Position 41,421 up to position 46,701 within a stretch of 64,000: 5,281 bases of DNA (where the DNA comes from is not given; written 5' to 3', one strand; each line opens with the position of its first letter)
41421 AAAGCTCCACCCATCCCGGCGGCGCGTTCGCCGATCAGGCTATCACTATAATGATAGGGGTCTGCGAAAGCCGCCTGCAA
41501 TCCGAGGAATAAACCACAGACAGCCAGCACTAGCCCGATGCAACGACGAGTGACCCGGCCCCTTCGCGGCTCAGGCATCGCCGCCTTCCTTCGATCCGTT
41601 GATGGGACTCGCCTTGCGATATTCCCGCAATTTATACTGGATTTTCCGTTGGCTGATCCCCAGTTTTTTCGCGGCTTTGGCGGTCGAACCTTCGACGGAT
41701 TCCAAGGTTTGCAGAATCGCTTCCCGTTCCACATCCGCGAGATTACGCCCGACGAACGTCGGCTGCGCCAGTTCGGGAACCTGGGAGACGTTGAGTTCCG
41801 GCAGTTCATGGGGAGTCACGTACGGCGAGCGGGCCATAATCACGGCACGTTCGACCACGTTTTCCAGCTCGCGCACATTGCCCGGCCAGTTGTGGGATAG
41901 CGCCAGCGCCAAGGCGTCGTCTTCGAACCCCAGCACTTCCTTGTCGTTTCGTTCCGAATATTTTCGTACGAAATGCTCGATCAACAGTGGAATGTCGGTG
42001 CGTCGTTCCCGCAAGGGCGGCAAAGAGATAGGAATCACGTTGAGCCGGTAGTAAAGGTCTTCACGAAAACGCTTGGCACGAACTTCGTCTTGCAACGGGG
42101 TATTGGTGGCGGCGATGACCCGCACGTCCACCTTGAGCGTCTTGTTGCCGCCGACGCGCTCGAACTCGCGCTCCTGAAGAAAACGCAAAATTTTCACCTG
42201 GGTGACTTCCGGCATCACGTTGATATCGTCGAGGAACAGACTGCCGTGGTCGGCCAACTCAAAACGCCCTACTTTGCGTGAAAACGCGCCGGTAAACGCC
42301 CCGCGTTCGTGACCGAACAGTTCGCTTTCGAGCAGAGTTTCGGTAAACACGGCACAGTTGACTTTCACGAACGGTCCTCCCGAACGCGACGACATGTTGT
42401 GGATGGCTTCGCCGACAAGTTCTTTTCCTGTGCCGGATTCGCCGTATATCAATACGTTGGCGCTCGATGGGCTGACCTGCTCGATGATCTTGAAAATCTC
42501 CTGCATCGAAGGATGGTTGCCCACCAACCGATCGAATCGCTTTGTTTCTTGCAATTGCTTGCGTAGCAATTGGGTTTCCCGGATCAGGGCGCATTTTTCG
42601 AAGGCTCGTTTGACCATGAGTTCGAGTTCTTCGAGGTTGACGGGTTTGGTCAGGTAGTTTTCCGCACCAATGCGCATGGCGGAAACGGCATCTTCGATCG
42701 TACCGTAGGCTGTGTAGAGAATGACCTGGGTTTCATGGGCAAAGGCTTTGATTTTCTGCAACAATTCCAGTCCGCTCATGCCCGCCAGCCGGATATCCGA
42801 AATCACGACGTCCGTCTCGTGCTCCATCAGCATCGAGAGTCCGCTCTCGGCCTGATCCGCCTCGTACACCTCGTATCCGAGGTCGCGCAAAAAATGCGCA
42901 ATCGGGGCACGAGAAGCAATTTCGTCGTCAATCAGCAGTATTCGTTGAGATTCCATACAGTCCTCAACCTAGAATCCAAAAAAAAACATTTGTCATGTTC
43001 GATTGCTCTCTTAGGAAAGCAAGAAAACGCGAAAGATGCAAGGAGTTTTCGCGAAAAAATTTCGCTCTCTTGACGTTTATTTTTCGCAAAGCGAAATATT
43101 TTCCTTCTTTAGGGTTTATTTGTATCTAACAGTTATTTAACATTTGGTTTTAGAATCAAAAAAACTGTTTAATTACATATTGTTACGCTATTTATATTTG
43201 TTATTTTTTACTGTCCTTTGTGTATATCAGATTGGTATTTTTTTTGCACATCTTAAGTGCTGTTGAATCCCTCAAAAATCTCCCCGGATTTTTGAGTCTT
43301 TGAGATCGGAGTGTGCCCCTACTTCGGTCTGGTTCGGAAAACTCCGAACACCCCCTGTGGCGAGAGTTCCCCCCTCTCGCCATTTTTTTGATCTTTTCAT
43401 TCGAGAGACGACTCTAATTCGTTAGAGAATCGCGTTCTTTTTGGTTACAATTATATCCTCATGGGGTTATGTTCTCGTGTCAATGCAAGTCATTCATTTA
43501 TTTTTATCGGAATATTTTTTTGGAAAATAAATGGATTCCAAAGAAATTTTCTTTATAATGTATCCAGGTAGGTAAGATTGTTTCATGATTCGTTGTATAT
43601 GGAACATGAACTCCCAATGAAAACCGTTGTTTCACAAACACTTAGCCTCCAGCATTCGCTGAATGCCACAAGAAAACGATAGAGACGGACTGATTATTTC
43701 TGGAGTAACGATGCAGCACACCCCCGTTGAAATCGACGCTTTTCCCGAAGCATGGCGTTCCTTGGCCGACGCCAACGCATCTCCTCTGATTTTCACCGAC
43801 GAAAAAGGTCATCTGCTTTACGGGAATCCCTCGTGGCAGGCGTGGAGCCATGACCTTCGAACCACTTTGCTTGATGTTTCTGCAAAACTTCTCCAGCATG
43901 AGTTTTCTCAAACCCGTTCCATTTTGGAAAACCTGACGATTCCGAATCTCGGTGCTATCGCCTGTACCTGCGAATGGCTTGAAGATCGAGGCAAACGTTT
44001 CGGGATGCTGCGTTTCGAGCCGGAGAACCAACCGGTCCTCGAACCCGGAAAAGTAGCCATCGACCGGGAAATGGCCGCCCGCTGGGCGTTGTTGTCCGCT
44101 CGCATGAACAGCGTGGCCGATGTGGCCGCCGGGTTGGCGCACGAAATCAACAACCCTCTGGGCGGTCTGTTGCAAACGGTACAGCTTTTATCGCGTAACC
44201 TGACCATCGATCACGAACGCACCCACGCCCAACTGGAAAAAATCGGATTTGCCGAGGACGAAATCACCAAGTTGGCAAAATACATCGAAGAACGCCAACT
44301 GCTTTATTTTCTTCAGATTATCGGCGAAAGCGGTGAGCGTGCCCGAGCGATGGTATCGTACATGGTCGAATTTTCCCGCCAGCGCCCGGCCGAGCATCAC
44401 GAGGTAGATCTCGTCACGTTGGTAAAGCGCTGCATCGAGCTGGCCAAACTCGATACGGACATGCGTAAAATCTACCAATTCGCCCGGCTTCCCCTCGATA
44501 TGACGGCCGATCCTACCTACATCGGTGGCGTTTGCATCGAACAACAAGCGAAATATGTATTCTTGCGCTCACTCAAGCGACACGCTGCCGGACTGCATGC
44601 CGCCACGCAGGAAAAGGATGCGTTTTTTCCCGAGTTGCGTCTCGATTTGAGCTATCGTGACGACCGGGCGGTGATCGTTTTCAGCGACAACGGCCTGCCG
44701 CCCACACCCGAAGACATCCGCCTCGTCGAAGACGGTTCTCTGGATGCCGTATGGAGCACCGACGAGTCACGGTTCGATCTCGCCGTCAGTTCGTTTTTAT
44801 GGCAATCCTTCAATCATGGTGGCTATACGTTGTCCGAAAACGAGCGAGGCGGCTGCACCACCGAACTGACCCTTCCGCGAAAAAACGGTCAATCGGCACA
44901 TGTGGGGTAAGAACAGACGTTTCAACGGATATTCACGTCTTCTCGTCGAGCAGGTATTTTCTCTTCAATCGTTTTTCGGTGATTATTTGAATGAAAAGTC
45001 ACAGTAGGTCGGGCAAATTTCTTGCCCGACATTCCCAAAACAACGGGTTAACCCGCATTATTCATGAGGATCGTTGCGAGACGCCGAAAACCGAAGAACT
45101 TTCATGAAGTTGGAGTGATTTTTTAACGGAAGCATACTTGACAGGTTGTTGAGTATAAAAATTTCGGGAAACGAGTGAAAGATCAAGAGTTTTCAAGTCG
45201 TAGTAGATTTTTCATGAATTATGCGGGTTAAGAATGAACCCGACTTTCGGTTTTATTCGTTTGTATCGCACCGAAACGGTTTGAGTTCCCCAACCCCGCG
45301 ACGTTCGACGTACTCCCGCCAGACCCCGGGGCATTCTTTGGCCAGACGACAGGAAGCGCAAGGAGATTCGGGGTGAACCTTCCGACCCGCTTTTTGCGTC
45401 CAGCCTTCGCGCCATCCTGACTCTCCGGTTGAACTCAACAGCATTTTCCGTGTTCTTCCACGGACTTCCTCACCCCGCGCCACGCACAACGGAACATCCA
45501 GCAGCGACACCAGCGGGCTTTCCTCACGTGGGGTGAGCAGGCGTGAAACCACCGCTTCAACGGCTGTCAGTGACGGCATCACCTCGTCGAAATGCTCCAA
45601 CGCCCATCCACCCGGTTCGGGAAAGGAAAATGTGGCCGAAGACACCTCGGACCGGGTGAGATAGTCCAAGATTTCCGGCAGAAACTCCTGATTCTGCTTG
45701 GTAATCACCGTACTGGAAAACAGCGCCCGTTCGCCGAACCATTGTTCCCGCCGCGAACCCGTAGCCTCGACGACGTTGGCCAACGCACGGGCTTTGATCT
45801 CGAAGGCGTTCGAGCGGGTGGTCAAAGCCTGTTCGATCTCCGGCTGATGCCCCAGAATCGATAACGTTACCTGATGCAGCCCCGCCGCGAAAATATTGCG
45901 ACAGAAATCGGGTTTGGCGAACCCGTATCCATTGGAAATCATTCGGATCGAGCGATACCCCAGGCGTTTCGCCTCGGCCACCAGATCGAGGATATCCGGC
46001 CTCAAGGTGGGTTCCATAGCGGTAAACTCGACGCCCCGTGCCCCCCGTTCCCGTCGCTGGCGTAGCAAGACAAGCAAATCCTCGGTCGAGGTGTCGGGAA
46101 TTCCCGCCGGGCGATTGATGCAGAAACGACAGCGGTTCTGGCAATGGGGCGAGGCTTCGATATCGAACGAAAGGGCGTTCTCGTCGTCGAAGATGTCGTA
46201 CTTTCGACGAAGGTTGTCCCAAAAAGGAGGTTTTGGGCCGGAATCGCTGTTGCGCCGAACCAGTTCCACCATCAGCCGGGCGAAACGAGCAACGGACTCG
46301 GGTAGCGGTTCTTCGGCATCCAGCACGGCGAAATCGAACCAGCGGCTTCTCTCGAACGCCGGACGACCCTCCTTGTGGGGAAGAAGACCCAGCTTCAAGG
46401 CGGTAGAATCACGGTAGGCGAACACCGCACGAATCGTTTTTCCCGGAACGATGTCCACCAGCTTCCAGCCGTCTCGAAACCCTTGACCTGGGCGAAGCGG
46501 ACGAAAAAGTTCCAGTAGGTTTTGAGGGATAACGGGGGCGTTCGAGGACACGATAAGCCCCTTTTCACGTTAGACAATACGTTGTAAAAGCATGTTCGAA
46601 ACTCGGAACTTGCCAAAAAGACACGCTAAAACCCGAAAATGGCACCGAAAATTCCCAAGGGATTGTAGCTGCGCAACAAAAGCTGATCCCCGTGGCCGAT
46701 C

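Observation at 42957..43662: NtrC-family activator, enhancer-like repeats, sigma-54 promoter and a C-rich small RNA: a LuxO/Qrr-like module with no obvious named family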

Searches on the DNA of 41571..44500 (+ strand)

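Call 3: search_rna_families(source=window, start=42000, end=44500, threshold=evalue, max_evalue=10, show_alignments=3)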
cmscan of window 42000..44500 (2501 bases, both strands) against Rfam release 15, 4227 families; matches with E-value up to 10: 1.
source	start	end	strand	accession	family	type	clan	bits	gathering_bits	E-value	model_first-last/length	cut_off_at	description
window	43724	43852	-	RF01954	SOX2OT_exon4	Gene; lncRNA;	-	15.7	40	4.7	1-109/109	no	SOX2 overlapping transcript exon 4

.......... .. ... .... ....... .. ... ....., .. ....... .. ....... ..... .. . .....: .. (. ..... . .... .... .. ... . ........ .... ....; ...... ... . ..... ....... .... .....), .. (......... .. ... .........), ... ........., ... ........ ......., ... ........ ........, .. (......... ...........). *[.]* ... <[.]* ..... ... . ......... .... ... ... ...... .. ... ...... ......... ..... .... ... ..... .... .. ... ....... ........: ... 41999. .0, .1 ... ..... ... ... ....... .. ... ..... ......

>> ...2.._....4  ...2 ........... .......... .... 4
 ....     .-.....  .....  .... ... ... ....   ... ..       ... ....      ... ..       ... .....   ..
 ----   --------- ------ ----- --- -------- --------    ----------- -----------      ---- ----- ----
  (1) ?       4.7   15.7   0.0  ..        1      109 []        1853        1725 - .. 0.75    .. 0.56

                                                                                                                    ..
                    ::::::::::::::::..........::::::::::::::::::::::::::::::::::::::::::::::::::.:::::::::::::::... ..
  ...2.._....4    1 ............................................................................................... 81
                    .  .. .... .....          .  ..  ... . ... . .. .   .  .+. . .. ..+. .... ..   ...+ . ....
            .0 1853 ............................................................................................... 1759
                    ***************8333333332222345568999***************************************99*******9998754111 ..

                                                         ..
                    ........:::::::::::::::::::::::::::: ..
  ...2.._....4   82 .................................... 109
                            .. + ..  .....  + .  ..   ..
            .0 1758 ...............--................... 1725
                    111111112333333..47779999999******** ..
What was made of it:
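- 43259..43389 (+): Predicted ~131-nt small RNA. The start is inferred as 12 nt after the -12 GC; the end is the terminator U-tract. Rfam has no match (call 3).
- On Qrr, RsaE/RoxS, CrcZ, 6C and every other Rfam 15 family: No hit at E<=10 in window 42000-44500 (call 3).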

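Call 49: build_rna_model(alignment_id=A3, structure=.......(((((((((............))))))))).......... )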
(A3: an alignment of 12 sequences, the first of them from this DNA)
Model R1 built from alignment A3 (12 sequences, 47 columns); structure: as given.
model positions 42; base pairs 9; branch points 0; effective number of sequences 12; information 1.059 bits per position. Calibrated on 0.2 Mb of random sequence (short: E-values are rough).
structure used (alignment columns):
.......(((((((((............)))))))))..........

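Call 50: search_with_rna_model(model_id=R1, sources=[window, L001, L002, L003, L004, L005, L006, L008, L012, L043, L044, L045, L046, L047, L048, L049, L050, L051, L052, L072], max_evalue=1, make_alignment=true)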
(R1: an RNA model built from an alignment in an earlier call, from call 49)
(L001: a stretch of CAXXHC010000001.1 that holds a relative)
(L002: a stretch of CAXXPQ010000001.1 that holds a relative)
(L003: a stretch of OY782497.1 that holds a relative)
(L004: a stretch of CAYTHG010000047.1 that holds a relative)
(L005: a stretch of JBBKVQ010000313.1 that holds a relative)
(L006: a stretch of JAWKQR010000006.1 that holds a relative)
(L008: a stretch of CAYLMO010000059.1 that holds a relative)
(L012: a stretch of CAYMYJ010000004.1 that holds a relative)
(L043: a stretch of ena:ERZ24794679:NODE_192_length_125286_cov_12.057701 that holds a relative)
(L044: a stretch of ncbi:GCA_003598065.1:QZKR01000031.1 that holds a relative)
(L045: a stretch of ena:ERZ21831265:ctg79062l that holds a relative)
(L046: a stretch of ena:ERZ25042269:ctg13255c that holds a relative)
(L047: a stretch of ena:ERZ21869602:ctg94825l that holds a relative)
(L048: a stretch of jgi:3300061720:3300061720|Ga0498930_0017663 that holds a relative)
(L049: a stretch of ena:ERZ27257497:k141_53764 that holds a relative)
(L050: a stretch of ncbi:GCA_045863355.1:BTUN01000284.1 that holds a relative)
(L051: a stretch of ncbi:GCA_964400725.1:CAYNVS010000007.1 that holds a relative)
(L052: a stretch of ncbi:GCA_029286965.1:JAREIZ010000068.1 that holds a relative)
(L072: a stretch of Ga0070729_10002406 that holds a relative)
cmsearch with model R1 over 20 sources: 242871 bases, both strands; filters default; matches with E-value up to 1: 23.
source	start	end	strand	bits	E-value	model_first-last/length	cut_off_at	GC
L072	12726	12767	-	60.8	1e-13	1-42/42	no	0.55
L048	3483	3524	-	58.9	3.5e-13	1-42/42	no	0.57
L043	3468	3509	-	58.2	5.4e-13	1-42/42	no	0.52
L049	2756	2797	-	57.3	9.3e-13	1-42/42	no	0.55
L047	3417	3459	-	55.8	2.5e-12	1-42/42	no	0.53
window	43352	43389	+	47.5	4.8e-10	1-42/42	no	0.58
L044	3453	3490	-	46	1.2e-09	1-42/42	no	0.55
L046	3484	3522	-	44.5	3.3e-09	1-42/42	no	0.56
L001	3570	3607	-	44.1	4e-09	1-42/42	no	0.61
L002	3517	3556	-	43.8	5e-09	1-42/42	no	0.55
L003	3517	3558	-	42.8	9.5e-09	1-42/42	no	0.64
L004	2786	2826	-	30.7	2.1e-05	1-42/42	no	0.46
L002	3518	3554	+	25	0.00077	1-42/42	no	0.57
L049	2757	2794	+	24.6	0.00096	1-42/42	no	0.55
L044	3450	3489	+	24.4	0.0011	1-42/42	no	0.55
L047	3418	3456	+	20.5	0.014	1-42/42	no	0.51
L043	3469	3504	+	18.2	0.057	1-42/42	no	0.56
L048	3484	3519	+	18.2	0.057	1-42/42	no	0.56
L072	12727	12762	+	18.2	0.057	1-42/42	no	0.56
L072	6105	6150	-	15.7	0.28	1-42/42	no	0.43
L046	3482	3520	+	14.8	0.51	1-42/42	no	0.54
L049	6896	6959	+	14.4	0.64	1-42/42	no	0.56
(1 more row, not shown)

Alignment A4: 23 matches aligned to the model, 76 columns, each read 5' to 3' on its own strand. Consensus structure (alignment columns), stored with it:
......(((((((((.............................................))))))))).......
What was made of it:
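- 43259..43389 (+): Model R1 scores it 47.5 bits, E 4.8e-10 (call 50).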

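Call 51: search_with_rna_model(model_id=R1, sources=[window, L001, L002, L003, L004, L043, L044, L046, L047, L048, L049, L072], max_evalue=0.0001, make_alignment=true)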
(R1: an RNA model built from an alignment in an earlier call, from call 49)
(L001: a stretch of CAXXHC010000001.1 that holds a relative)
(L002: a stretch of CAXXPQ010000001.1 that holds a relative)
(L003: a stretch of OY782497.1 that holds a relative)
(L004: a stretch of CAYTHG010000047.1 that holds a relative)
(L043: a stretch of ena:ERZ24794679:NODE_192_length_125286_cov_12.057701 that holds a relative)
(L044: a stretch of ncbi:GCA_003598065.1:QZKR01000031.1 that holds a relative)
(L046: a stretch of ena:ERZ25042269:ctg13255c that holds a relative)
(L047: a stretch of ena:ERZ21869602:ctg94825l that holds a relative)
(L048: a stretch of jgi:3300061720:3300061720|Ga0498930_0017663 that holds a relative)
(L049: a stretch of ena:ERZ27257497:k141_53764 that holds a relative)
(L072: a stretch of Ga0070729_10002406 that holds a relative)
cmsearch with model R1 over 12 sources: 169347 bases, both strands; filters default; matches with E-value up to 0.0001: 12.
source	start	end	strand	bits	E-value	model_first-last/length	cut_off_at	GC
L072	12726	12767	-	60.8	7e-14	1-42/42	no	0.55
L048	3483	3524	-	58.9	2.5e-13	1-42/42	no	0.57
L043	3468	3509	-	58.2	3.8e-13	1-42/42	no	0.52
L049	2756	2797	-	57.3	6.5e-13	1-42/42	no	0.55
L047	3417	3459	-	55.8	1.7e-12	1-42/42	no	0.53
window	43352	43389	+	47.5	3.4e-10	1-42/42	no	0.58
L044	3453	3490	-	46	8.4e-10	1-42/42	no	0.55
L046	3484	3522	-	44.5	2.3e-09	1-42/42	no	0.56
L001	3570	3607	-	44.1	2.8e-09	1-42/42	no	0.61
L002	3517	3556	-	43.8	3.5e-09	1-42/42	no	0.55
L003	3517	3558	-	42.8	6.6e-09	1-42/42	no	0.64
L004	2786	2826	-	30.7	1.4e-05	1-42/42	no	0.46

Alignment A5: 12 matches aligned to the model, 44 columns, each read 5' to 3' on its own strand. Consensus structure (alignment columns), stored with it:
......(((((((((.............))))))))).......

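Call 59: search_with_rna_model(model_id=R2, sources=[L002, L003, L004, L043, L044, L046, L047, L048, L049], max_evalue=0.02, make_alignment=true, show_alignments=0)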
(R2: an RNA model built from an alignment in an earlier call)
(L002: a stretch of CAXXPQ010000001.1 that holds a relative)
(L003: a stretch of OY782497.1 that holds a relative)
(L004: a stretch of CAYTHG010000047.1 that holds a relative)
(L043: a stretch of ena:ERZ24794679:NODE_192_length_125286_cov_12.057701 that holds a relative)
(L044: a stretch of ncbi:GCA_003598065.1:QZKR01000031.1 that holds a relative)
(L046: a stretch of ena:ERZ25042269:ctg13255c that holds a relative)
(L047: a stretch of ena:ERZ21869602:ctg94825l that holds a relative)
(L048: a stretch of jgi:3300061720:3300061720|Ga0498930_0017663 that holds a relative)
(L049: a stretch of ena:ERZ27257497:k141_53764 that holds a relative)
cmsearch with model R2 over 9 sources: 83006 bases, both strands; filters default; matches with E-value up to 0.02: 8.
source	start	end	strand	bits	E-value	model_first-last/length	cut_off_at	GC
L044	3592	3651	-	65.2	1.2e-15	1-60/60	no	0.57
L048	3628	3690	-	65.1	1.2e-15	1-60/60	no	0.54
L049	2882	2943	-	61.6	1.2e-14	1-60/60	no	0.48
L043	3601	3657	-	58.9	6.6e-14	1-60/60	no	0.4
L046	3638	3697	-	42.1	2.6e-09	1-60/60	no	0.45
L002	3644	3705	-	39.7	1.2e-08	1-60/60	no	0.55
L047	3629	3690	-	29.5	7.8e-06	1-60/60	no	0.5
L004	2918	2984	-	18.8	0.0067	1-60/60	no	0.52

Alignment A8: 8 matches aligned to the model, 87 columns, each read 5' to 3' on its own strand. Consensus structure (alignment columns), stored with it:
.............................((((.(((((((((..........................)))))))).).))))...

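Call 72: search_rna_families(sources=[L002, L003, L004, L043, L046, L047, L048], threshold=evalue, max_evalue=1)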
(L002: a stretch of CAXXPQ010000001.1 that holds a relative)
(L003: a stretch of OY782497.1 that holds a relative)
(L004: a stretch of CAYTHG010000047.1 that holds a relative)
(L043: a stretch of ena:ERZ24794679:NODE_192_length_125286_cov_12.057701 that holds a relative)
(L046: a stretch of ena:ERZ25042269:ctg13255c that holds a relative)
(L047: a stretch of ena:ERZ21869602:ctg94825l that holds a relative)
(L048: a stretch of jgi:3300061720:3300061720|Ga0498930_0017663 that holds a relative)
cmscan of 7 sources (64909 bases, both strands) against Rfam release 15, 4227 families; matches with E-value up to 1: 4.
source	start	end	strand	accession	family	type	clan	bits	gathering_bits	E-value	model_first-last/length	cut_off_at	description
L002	7992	8075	+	RF00005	tRNA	Gene; tRNA;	CL00001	60.5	29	1.3e-10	1-71/71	no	tRNA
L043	7714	7824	-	RF02625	WsnRNA46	Gene; sRNA;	-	28.9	65.3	0.1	21-132/151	no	Wolbachia sRNA 46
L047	6058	6137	-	RF00254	mir-16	Gene; miRNA;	CL00085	24.7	36.5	0.61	1-82/82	no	mir-16 microRNA precursor family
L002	8051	8196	+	RF04321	tmRNA_permuted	Gene;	-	23.8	47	0.8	36-98/213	no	permuted transfer-messenger RNA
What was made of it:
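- On Qrr, RsaE/RoxS, CrcZ, 6C and every other Rfam 15 family: No hit at E<=1 over the RNA in seven family loci (call 72).
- Closest known: LuxO / Qrr1 of Vibrio. Different: No covariance-model match to any Rfam family (calls 3, 72).
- Closest known: RsaE/RoxS of Firmicutes and other C-rich-loop sRNAs. Different: No Rfam match (calls 3, 72).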

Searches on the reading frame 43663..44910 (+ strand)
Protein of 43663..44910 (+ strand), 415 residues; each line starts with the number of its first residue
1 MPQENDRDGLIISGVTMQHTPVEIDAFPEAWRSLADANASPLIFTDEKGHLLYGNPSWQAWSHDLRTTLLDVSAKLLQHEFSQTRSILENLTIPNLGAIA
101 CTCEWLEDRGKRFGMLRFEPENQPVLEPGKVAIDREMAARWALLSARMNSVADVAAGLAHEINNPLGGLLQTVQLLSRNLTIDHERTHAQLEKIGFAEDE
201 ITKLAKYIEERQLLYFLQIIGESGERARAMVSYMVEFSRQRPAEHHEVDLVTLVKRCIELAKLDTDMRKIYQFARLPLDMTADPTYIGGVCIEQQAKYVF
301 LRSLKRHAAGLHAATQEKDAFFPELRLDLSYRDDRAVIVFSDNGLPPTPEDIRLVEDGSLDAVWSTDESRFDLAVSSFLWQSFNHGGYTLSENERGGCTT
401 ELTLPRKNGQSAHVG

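Call 6: search_protein_families(library=pfam, proteins=[window:43663-44910:+])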
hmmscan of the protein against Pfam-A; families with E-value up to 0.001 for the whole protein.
window:43663-44910:+ (415 aa): 1 family
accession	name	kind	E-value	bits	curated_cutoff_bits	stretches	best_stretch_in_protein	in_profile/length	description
PF00512.31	HisKA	-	4.1e-08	33.6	26.9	1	153-239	4-62/66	His Kinase A (phospho-acceptor) domain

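Call 47: search_protein_families(library=ncbifam, proteins=[window:43663-44910:+], max_evalue=0.01)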
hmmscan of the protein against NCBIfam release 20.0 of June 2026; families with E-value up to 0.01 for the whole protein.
window:43663-44910:+ (415 aa): 11 families
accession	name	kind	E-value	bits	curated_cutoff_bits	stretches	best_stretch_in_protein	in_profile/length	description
NF008293.1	PRK11073.1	equivalog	4.9e-08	32.6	240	1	146-181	125-160/349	nitrogen regulation protein NR(II)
NF052574.1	HisKinEspCMyxo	equivalog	6.4e-07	27.9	1200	1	132-262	399-505/785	serine histidine kinase EspC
NF010411.0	PRK13837.1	equivalog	9.2e-06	23.9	647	0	215-260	487-532/828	two-component system VirA-like sensor kinase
NF047497.1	HK_LIC_12097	equivalog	1e-05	24.4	500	1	150-204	149-201/367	LIC_12097 family sensor histidine kinase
NF052573.1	HisKinEspAMyxo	equivalog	2.3e-05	22.6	1400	1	138-330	372-535/755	serine histidine kinase EspA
NF008468.0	PRK11360.1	equivalog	3.4e-05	22.4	646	1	146-216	391-454/616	two-component system sensor histidine kinase AtoS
NF047466.1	hybrid_RR_LvrB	exception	0.0002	20.7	500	0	146-201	147-201/377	hybrid histidine kinase/response regulator LvrB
NF058527.1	HistKinChvGCaul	equivalog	0.0029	16.4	740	1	143-176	298-331/535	two-component sensor histidine kinase ChvG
NF053867.1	SprKinKinDBac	equivalog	0.0065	15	775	1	149-208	284-338/500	sporulation kinase KinD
NF007688.0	PRK10364.1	equivalog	0.007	15.2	479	0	147-167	236-256/460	two-component system sensor histidine kinase ZraS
NF038348.1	T2SS_HK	subfamily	0.0084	14.6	450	0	143-169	319-345/574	histidine kinase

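Call 68: search_protein_families(library=pfam, proteins=[window:43663-44910:+], max_evalue=5)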
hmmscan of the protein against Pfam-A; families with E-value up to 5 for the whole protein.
window:43663-44910:+ (415 aa): 3 families
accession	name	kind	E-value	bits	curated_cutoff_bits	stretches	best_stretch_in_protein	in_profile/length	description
PF00512.31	HisKA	-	4.1e-08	33.6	26.9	1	153-239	4-62/66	His Kinase A (phospho-acceptor) domain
PF02518.31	HATPase_c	-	0.13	13.1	26.4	1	324-407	26-110/111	Histidine kinase-, DNA gyrase B-, and HSP90-like ATPase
PF24151.2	ArlX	-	0.29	11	28.7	1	244-278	141-175/229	ArlX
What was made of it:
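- Checked: The kinase has a HisKA domain, but its HATPase_c match is sub-threshold (13 bits, call 68).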

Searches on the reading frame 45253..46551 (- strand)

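Call 6: search_protein_families(library=pfam, proteins=[window:45253-46551:-])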
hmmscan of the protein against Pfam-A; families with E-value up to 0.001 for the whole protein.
window:45253-46551:- (432 aa): 1 family
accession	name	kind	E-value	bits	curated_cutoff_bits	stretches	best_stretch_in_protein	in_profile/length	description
PF04055.27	Radical_SAM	-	3.6e-14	53.7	29.5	1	132-263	2-139/166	Radical SAM superfamily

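Call 47: search_protein_families(library=ncbifam, proteins=[window:45253-46551:-], max_evalue=0.01)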
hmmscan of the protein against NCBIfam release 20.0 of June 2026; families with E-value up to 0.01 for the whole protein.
window:45253-46551:- (432 aa): 26 families (the best 25 are shown)
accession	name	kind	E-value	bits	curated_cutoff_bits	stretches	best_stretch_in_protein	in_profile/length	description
NF038332.1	rSAM_rare_HxsC4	exception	1e-34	120.2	500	2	133-359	20-245/335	radical SAM protein HxsC4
TIGR02109.1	PQQ_syn_pqqE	equivalog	2.6e-12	46.3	381.35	1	132-334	12-205/358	pyrroloquinoline quinone biosynthesis protein PqqE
NF045646.2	rSAM_Se_TrsS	equivalog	5.2e-12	45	490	1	131-263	90-225/441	radical SAM (seleno)protein TrsS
TIGR04303.1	GeoRSP_rSAM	equivalog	1.2e-11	44.8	400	1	135-328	13-194/325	GeoRSP system radical SAM/SPASM protein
TIGR02668.1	moaA_archaeal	equivalog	2.9e-11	42.9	325.25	1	131-251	14-134/303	GTP 3',8-cyclase MoaA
NF045702.1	rSAM_GDGT_ether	equivalog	2.9e-11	42.7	450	1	136-297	95-252/486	tetraether lipid synthase Tes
TIGR03977.1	rSAM_pair_HxsC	equivalog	4.2e-11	42.3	267.9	1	134-411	32-289/292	His-Xaa-Ser system radical SAM maturase HxsC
NF001199.0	PRK00164.2-1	equivalog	8.9e-10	38.2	231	1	127-249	12-135/308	GTP 3',8-cyclase MoaA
TIGR02666.1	moaA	equivalog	1.2e-09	37.6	284.05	1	135-257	18-147/336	GTP 3',8-cyclase MoaA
TIGR04055.1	rSAM_NirJ2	equivalog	1.9e-08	34.2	500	1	135-325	8-188/326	putative heme d1 biosynthesis radical SAM protein NirJ2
TIGR04317.1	W_rSAM_matur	equivalog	2.7e-08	33.3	380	1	131-309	8-182/349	tungsten cofactor oxidoreductase radical SAM maturase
TIGR04466.1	rSAM_BlsE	equivalog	5.4e-08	32.6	400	1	141-251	20-125/327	cytosylglucuronate decarboxylase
NF045574.1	sacti_mat_StsB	exception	1.4e-07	30.8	625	1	136-258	105-226/466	StsB family radical SAM/SPASM domain sactipeptide maturase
NF045703.1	rSAM_Tes_intein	exception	1.7e-07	29.5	1700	1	140-239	610-713/1040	tetraether lipid synthase Tes, intein-containing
TIGR04311.1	rSAM_Geo_metal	subfamily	8.5e-07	28.3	400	1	131-303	7-179/423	radical SAM/SPASM family putative metalloenzyme maturase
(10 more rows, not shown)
